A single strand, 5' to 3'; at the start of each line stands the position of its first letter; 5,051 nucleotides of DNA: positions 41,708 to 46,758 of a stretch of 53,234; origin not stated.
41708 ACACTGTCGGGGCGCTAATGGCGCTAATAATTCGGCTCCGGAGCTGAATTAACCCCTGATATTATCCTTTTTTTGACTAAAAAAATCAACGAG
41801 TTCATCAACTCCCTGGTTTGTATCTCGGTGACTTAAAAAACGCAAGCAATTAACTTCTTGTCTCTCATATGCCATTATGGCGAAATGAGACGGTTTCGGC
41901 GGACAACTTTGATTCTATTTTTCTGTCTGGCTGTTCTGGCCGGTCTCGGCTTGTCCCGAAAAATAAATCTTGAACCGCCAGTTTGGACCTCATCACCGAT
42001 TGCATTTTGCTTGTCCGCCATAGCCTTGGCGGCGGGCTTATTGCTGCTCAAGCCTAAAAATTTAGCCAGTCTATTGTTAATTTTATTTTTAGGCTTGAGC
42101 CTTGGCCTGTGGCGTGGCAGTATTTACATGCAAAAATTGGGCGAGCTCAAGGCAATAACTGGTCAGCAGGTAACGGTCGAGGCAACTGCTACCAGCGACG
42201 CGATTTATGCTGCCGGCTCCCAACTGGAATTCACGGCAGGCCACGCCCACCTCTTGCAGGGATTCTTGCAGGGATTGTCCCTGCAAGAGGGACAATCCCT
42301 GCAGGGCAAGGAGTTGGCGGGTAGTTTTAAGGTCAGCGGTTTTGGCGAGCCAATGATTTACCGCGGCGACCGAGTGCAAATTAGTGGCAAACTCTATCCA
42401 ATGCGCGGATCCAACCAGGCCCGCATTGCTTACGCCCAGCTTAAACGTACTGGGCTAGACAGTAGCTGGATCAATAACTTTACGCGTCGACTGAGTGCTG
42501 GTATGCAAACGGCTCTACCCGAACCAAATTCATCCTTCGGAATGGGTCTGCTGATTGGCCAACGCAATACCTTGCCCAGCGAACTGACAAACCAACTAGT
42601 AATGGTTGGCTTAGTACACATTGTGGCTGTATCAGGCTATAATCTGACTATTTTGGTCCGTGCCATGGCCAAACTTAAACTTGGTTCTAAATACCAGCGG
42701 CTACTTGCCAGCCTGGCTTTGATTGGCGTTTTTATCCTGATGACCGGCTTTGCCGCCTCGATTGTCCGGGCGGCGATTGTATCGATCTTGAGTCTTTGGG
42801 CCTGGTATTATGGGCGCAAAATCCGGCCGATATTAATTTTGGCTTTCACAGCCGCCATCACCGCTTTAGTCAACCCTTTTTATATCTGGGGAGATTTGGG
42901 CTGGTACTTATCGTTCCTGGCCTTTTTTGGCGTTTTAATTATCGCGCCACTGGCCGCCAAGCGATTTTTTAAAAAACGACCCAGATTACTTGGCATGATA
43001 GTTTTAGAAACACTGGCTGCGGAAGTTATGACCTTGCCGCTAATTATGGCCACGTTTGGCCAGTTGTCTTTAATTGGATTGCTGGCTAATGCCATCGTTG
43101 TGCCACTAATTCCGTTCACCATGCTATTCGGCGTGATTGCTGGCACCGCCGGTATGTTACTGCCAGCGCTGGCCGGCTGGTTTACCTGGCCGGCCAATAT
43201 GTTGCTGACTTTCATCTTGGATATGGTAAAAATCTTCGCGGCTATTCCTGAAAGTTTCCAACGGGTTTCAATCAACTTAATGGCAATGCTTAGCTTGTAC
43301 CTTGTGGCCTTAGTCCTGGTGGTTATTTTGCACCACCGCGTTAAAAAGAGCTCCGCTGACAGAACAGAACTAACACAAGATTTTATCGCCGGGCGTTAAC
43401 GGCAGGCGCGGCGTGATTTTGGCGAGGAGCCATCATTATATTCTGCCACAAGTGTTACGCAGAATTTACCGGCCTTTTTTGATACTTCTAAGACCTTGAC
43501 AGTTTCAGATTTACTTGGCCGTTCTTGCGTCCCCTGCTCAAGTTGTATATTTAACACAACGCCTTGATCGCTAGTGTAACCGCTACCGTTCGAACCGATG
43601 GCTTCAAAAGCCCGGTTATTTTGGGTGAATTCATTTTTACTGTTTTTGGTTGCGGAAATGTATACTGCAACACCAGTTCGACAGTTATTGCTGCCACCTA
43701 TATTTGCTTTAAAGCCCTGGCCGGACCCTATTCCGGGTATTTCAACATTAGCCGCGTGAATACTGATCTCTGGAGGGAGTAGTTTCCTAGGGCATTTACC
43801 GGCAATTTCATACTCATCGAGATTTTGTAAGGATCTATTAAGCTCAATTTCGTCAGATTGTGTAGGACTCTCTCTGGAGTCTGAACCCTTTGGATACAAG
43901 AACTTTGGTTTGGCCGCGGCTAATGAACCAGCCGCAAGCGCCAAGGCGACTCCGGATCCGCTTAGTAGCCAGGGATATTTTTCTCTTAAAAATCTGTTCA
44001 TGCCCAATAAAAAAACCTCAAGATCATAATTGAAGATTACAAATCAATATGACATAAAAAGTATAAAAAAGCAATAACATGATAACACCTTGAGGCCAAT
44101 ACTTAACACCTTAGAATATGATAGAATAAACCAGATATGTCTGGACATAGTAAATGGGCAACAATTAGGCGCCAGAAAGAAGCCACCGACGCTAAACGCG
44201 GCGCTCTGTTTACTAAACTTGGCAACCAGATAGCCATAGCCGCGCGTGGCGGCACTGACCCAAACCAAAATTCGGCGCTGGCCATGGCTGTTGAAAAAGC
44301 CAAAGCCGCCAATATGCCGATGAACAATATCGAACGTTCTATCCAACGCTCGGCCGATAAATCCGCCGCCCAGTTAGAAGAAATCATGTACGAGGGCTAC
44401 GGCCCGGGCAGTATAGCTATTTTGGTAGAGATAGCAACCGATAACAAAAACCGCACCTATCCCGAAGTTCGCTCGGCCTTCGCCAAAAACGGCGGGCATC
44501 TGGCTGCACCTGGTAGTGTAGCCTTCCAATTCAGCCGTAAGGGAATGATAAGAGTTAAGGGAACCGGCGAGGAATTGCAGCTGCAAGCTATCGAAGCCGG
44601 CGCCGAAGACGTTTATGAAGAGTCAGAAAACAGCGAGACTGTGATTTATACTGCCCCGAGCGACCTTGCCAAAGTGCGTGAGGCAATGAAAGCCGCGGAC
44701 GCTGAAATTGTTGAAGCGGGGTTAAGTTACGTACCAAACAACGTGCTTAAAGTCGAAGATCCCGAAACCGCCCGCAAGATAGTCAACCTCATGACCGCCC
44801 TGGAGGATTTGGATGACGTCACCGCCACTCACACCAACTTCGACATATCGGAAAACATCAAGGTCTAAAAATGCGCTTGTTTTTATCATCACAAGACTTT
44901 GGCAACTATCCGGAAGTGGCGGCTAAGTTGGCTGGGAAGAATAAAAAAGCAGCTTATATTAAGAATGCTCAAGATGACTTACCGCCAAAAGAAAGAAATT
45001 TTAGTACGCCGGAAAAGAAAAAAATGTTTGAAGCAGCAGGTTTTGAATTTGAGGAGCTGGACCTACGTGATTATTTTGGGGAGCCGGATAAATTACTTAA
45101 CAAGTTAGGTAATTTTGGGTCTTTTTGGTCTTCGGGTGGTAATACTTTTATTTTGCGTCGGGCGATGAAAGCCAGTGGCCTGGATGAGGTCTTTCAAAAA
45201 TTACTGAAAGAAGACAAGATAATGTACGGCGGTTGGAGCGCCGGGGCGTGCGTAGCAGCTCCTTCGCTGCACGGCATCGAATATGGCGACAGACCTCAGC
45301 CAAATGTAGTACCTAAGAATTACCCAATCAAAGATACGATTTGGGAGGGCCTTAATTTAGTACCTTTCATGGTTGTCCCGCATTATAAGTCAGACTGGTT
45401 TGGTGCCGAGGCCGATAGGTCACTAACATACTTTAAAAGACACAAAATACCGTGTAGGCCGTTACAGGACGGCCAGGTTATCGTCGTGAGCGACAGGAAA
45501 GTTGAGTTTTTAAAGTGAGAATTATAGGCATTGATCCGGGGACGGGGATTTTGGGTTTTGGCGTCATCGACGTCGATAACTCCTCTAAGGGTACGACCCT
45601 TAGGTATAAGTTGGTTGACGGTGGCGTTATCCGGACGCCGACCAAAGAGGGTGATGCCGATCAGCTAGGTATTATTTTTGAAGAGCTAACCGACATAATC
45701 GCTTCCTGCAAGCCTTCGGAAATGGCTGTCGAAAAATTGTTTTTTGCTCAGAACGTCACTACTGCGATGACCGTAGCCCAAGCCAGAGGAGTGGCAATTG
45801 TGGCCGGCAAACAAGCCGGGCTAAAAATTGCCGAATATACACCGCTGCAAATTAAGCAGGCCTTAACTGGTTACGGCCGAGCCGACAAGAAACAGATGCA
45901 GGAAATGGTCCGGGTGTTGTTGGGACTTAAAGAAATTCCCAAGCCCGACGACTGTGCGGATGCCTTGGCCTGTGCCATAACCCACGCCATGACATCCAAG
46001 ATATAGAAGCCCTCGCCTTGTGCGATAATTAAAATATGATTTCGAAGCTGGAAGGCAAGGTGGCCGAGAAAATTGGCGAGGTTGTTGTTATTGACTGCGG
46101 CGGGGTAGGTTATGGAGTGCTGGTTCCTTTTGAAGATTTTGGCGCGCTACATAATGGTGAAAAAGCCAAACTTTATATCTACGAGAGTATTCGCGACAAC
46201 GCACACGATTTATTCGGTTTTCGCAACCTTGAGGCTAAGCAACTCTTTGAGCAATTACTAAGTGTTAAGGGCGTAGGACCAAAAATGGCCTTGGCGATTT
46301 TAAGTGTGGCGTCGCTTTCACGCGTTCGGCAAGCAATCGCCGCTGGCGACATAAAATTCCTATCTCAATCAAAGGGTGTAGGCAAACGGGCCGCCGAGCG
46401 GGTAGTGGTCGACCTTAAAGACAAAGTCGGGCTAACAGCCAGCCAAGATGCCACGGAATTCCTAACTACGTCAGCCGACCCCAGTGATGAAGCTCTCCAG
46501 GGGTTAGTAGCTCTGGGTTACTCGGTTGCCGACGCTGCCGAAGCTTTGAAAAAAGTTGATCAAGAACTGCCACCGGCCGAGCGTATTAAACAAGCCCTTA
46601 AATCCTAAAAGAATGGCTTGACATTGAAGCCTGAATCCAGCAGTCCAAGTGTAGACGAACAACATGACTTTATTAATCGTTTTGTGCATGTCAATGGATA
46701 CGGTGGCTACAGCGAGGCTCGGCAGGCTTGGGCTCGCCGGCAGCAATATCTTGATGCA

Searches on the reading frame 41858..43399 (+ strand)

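Call 67: search_protein_families(library=pfam, proteins=[window:41858-43399:+], max_evalue=0.001)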
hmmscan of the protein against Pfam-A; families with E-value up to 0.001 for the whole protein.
window:41858-43399:+ (513 aa): 2 families
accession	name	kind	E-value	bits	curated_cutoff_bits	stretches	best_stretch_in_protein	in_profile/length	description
PF03772.21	Competence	-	1.3e-42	146.5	23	1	231-491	1-267/270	Competence protein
PF13567.11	DUF4131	-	3.3e-05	24.1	31.6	1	44-185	3-136/165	Domain of unknown function (DUF4131)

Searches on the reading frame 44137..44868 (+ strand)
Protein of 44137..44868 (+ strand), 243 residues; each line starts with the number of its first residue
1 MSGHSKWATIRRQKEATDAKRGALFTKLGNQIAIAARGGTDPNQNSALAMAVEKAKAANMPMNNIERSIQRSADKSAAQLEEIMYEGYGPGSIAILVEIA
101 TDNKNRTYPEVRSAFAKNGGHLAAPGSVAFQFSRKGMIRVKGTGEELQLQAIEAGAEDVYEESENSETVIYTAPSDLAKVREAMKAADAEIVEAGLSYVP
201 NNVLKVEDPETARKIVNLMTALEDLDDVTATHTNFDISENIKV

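Call 67: search_protein_families(library=pfam, proteins=[window:44137-44868:+], max_evalue=0.001)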
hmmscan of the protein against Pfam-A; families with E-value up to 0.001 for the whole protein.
window:44137-44868:+ (243 aa): 2 families
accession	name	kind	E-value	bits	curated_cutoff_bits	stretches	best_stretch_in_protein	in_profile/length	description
PF01709.26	Transcrip_reg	-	5.5e-52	176.1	27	1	80-235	1-160/160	TACO1/YebC second and third domain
PF20772.2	TACO1_YebC_N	-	5.8e-27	94.4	36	1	5-74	1-72/73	TACO1/YebC protein N-terminal domain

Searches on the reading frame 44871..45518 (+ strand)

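Call 67: search_protein_families(library=pfam, proteins=[window:44871-45518:+], max_evalue=0.001)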
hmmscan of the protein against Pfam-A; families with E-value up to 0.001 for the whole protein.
window:44871-45518:+ (215 aa): 1 family
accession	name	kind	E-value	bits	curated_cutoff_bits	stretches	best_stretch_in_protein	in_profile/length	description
PF03575.23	Peptidase_S51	-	2.8e-22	79.8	23.9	1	17-212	23-204/206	Peptidase family S51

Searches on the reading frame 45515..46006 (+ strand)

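Call 67: search_protein_families(library=pfam, proteins=[window:45515-46006:+], max_evalue=0.001)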
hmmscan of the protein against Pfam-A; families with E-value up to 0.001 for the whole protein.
window:45515-46006:+ (163 aa): 1 family
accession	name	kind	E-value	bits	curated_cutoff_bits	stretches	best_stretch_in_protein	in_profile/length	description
PF02075.23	RuvC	-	3.2e-47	160.6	22.2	1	3-157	1-148/148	Crossover junction endodeoxyribonuclease RuvC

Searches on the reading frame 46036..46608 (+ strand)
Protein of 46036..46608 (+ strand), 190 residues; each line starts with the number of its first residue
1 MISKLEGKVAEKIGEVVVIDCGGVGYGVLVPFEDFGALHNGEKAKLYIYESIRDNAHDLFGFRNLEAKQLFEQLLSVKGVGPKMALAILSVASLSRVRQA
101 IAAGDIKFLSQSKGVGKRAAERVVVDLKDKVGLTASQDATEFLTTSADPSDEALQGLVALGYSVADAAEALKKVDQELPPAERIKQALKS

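Call 67: search_protein_families(library=pfam, proteins=[window:46036-46608:+], max_evalue=0.001)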
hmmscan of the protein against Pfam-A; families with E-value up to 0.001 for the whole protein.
window:46036-46608:+ (190 aa): 4 families
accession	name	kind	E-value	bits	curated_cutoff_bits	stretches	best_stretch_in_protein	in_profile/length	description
PF01330.27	RuvA_N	-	2.1e-18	66.6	23.6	1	1-61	1-61/61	RuvA N terminal domain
PF14520.12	HHH_5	-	2.9e-14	53.7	27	1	71-129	1-57/57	Helix-hairpin-helix domain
PF07499.19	RuvA_C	-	2.6e-09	37.9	24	1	148-189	1-44/47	RuvA, C-terminal domain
PF00633.29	HHH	-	3.3e-06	27.1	24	1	71-90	10-29/30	Helix-hairpin-helix motif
